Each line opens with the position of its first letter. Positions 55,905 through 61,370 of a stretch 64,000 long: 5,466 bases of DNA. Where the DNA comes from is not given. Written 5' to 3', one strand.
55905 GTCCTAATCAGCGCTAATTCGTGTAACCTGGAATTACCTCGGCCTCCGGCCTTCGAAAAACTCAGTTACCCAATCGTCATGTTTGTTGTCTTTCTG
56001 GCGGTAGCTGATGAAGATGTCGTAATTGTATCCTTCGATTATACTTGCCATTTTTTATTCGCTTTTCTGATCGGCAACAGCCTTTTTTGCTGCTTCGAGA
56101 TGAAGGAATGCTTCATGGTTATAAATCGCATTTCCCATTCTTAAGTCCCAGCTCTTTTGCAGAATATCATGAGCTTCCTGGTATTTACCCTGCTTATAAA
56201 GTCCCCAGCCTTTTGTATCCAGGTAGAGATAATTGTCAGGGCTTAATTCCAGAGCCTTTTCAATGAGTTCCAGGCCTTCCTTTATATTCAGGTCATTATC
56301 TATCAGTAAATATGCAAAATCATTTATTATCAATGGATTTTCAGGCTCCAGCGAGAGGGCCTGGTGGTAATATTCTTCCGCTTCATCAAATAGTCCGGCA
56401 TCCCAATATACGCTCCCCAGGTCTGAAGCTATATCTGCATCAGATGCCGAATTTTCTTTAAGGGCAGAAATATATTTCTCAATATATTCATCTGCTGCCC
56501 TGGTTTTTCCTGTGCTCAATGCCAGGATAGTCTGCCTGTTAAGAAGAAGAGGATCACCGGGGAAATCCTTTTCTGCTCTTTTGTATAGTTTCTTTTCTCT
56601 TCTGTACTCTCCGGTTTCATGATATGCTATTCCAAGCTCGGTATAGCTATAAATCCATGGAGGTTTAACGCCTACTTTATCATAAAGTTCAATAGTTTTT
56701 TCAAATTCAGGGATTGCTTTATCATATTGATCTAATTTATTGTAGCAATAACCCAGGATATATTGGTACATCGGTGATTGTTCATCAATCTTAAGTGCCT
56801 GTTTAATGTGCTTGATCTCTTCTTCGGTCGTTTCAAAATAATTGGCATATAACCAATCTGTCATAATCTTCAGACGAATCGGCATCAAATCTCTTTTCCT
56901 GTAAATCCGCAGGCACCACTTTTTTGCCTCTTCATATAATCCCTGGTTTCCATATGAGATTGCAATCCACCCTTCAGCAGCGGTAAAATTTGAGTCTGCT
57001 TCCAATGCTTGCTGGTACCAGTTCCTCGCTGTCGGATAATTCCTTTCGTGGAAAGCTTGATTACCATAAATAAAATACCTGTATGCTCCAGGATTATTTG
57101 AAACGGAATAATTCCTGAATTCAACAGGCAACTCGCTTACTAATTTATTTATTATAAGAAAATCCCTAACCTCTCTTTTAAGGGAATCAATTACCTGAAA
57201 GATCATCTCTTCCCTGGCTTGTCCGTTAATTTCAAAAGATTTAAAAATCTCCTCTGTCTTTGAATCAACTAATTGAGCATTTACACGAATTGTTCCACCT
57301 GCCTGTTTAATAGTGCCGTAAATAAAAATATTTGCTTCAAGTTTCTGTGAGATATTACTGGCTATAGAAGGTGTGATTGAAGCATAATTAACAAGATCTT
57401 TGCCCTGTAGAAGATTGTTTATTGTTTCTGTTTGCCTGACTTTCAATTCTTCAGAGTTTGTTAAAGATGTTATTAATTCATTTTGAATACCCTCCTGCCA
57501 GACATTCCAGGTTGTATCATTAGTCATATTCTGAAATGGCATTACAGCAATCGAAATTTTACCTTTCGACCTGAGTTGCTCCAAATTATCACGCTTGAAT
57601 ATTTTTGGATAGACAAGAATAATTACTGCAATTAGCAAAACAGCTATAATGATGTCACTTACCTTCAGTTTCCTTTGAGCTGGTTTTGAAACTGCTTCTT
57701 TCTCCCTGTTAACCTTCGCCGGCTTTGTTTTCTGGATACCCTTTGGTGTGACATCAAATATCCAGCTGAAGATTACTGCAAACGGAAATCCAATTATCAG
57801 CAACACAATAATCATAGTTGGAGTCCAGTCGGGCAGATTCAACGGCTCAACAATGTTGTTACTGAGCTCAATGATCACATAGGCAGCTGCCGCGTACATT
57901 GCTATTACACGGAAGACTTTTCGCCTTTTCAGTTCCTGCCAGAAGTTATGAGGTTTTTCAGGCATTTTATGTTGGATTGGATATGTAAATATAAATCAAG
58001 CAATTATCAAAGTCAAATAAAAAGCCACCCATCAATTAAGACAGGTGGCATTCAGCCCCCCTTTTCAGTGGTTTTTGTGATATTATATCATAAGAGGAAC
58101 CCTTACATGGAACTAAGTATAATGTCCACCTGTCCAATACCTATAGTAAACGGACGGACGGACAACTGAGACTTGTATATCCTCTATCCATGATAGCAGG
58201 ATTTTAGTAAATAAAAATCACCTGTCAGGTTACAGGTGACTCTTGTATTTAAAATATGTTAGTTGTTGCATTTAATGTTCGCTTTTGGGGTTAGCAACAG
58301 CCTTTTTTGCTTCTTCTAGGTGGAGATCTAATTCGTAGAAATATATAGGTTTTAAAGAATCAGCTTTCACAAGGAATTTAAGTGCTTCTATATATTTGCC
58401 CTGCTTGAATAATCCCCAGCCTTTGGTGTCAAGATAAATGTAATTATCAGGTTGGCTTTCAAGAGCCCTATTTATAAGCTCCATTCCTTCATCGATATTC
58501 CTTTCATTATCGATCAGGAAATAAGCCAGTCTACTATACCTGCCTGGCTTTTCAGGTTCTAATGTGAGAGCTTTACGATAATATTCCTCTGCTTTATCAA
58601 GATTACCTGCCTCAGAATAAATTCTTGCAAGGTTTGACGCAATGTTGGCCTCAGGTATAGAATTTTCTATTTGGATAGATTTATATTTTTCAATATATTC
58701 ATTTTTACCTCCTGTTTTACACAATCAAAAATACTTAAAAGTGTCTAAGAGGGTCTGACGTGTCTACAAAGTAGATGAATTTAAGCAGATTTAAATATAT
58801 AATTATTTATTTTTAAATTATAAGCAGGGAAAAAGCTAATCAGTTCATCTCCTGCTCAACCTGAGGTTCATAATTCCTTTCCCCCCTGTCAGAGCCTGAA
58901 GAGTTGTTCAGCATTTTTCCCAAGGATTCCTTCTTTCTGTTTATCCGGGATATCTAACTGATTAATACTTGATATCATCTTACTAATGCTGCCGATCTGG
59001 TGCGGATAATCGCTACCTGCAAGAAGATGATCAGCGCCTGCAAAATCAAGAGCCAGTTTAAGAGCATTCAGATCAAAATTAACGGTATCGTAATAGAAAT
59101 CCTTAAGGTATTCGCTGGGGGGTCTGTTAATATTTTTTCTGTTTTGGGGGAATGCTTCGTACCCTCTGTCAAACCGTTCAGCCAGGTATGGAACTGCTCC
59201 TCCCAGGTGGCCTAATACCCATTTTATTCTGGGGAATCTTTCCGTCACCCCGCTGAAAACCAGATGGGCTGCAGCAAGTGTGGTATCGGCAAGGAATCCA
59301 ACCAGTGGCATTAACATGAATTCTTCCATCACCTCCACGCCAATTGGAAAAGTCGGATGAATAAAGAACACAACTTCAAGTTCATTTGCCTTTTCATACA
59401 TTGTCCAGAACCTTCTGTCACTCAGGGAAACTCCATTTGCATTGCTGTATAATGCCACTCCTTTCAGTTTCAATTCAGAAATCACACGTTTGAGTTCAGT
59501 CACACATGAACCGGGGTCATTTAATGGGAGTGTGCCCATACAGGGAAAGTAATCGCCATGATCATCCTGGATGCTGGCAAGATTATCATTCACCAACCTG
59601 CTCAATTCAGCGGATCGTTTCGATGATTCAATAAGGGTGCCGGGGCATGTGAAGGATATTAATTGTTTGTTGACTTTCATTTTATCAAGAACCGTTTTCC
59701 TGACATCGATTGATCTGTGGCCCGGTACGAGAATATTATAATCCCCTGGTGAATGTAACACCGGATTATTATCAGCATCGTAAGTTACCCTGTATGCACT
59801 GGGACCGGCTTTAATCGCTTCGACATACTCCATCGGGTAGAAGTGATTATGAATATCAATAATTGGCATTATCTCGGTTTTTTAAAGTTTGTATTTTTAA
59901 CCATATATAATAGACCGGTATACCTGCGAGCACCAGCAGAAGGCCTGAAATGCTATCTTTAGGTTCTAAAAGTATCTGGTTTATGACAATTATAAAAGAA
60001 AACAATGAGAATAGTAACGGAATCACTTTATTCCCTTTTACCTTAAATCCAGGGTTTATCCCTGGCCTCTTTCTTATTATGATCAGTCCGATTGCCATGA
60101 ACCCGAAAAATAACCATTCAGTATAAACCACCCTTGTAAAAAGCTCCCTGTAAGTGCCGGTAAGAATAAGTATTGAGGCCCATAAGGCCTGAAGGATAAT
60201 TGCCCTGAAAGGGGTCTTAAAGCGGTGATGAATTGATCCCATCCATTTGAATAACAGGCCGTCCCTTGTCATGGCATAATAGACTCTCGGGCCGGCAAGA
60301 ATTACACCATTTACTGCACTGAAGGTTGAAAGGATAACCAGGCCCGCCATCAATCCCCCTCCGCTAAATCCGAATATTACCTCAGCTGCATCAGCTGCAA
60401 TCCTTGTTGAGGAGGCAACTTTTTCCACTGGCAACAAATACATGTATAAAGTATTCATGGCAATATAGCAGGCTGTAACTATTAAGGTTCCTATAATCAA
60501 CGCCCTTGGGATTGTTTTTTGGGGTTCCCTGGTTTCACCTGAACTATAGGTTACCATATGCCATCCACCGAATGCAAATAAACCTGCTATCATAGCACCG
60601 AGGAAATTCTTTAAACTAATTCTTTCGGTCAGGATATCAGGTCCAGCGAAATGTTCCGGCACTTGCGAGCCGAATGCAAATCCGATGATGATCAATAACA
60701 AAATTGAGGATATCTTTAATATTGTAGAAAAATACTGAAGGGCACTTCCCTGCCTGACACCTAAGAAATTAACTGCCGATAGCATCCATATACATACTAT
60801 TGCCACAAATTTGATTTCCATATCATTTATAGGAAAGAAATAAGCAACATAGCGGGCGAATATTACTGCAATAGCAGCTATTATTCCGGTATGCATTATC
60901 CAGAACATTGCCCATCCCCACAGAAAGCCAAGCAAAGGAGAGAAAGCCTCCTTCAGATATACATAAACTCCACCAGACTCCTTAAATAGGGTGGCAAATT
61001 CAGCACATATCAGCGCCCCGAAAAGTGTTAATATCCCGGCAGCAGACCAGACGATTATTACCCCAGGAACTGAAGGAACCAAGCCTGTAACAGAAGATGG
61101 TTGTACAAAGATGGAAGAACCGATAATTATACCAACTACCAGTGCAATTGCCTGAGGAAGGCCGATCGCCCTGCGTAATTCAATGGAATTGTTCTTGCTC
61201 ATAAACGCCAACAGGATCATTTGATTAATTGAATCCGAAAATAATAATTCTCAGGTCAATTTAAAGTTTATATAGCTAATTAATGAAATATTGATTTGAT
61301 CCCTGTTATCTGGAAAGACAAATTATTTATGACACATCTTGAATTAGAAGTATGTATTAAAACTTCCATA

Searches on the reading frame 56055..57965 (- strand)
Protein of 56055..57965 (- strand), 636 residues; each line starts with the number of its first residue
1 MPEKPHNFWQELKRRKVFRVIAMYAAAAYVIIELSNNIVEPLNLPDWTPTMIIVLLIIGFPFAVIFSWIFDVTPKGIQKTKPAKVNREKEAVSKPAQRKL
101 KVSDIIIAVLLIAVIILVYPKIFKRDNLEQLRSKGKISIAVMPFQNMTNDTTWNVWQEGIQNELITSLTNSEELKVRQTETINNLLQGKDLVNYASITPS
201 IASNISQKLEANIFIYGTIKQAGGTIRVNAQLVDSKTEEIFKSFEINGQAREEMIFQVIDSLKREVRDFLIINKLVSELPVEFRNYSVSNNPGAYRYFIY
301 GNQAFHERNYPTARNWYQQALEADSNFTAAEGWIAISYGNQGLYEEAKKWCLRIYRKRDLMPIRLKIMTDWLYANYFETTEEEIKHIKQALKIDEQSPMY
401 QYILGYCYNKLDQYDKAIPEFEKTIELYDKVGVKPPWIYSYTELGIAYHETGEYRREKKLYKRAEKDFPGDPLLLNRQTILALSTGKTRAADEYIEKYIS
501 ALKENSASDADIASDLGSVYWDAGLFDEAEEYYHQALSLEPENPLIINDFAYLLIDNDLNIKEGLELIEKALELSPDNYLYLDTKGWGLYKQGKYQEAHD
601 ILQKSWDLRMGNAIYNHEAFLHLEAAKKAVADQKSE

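Call 14: search_protein_families(library=pfam, proteins=[window:56055-57965:-])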
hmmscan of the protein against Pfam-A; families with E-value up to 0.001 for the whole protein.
window:56055-57965:- (636 aa): 19 families
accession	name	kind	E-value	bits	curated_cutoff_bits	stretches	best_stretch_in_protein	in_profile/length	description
PF13424.12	TPR_12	-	2.1e-20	73.1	30.1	1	404-465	9-72/77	Tetratricopeptide repeat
PF07719.23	TPR_2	-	4.5e-20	70.5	27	1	512-543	3-34/34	Tetratricopeptide repeat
PF00515.34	TPR_1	-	5.5e-19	67.6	27.8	2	515-543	6-34/34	Tetratricopeptide repeat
PF13428.12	TPR_14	-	5e-16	58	23.5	1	515-550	6-41/44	Tetratricopeptide repeat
PF13374.12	TPR_10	-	1.1e-14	54.3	27.5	1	510-538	2-30/42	Tetratricopeptide repeat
PF13432.12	TPR_16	-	1.4e-14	54.7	32.7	0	497-544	19-65/65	Tetratricopeptide repeat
PF13181.12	TPR_8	-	1.4e-14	53.4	25.7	1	515-543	6-34/34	Tetratricopeptide repeat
PF14559.12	TPR_19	-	3.9e-14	53.2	25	1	521-577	2-57/68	Tetratricopeptide repeat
PF13431.12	TPR_17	-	8.3e-10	38.6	24.4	0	388-418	3-33/34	Tetratricopeptide repeat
PF12895.13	ANAPC3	-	1.1e-08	35.6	27.2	0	386-423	45-81/82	Anaphase-promoting complex, cyclosome, subunit 3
PF13414.12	TPR_11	-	3.8e-08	33.3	26.8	0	517-546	1-30/42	TPR repeat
PF13176.12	TPR_7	-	5.5e-08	32.7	27.9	0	516-543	5-34/36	Tetratricopeptide repeat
PF23914.1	TPR_CcmH_CycH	-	1.3e-07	32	42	1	516-604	56-146/158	Cytochrome c-type biogenesis protein H TPR domain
PF03783.19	CsgG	-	1.5e-07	31.4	20.8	1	133-221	6-100/210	Curli production assembly/transport component CsgG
PF13174.12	TPR_6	-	8e-07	29.8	26.3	0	401-428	3-30/33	Tetratricopeptide repeat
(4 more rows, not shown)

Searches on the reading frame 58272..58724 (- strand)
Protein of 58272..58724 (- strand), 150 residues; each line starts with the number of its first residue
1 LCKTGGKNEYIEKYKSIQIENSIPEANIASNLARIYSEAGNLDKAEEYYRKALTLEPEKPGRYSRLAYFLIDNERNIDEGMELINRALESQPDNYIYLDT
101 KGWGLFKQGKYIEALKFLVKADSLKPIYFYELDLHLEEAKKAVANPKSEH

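Call 14: search_protein_families(library=pfam, proteins=[window:58272-58724:-])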
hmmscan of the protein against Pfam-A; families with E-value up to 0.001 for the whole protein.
window:58272-58724:- (150 aa): 16 families
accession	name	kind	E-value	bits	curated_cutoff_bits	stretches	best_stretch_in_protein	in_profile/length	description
PF00515.34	TPR_1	-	6.7e-13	48.3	27.8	1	30-58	5-33/34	Tetratricopeptide repeat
PF07719.23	TPR_2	-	8.8e-13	47.7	27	1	28-58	3-33/34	Tetratricopeptide repeat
PF13181.12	TPR_8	-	2.6e-12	46.3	25.7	1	31-58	6-33/34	Tetratricopeptide repeat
PF14559.12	TPR_19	-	8.6e-10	39.2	25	1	38-94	3-58/68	Tetratricopeptide repeat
PF13424.12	TPR_12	-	1.8e-09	38.1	30.1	1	20-54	39-73/77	Tetratricopeptide repeat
PF13428.12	TPR_14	-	3.1e-09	37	23.5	1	32-68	7-43/44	Tetratricopeptide repeat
PF13374.12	TPR_10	-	1.4e-08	34.9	27.5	1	26-54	2-30/42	Tetratricopeptide repeat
PF13431.12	TPR_17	-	1.8e-08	34.4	24.4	0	26-47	13-34/34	Tetratricopeptide repeat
PF13432.12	TPR_16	-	2.4e-07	31.5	32.7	0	32-94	3-64/65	Tetratricopeptide repeat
PF13176.12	TPR_7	-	2.8e-07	30.5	27.9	1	30-60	3-33/36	Tetratricopeptide repeat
PF23914.1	TPR_CcmH_CycH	-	3.9e-06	27.2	42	1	32-117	56-143/158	Cytochrome c-type biogenesis protein H TPR domain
PF12895.13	ANAPC3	-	5.8e-05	23.7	27.2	0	40-120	3-81/82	Anaphase-promoting complex, cyclosome, subunit 3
PF13429.12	TPR_15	-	8.8e-05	22.5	26.2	1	32-76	152-196/280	Tetratricopeptide repeat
PF13414.12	TPR_11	-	0.00012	22.1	26.8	0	34-67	2-35/42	TPR repeat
PF13174.12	TPR_6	-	0.00096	20.1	26.3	0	32-57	6-31/33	Tetratricopeptide repeat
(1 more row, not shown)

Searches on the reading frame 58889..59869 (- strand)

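Call 64: search_protein_families(library=pfam, proteins=[window:58889-59869:-])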
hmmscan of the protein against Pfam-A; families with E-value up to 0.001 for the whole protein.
window:58889-59869:- (326 aa): 1 family
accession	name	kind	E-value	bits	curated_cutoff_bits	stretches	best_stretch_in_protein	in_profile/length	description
PF04909.20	Amidohydro_2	-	1.1e-34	121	26.4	1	4-326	1-289/289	Amidohydrolase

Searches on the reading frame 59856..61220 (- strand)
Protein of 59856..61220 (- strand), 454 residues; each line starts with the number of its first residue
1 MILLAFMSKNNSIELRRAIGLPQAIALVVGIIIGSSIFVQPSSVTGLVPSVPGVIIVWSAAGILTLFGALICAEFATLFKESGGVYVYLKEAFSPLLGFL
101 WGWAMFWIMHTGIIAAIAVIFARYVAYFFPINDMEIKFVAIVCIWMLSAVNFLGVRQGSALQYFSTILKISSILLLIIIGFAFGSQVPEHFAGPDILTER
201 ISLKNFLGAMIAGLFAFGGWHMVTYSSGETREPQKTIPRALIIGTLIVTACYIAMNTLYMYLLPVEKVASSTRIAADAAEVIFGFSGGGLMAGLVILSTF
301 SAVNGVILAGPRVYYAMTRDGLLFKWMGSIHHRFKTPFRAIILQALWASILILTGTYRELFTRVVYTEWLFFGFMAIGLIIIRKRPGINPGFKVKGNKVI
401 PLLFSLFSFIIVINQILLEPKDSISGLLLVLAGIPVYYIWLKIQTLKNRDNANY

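Call 64: search_protein_families(library=pfam, proteins=[window:59856-61220:-])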
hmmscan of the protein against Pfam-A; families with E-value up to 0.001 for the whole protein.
window:59856-61220:- (454 aa): 2 families
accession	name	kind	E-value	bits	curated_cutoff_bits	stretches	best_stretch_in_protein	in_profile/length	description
PF13520.12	AA_permease_2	-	1.8e-58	198.9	27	1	19-421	1-410/427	Amino acid permease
PF00324.27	AA_permease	-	3.3e-35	122.1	24.6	1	28-385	6-382/470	Amino acid permease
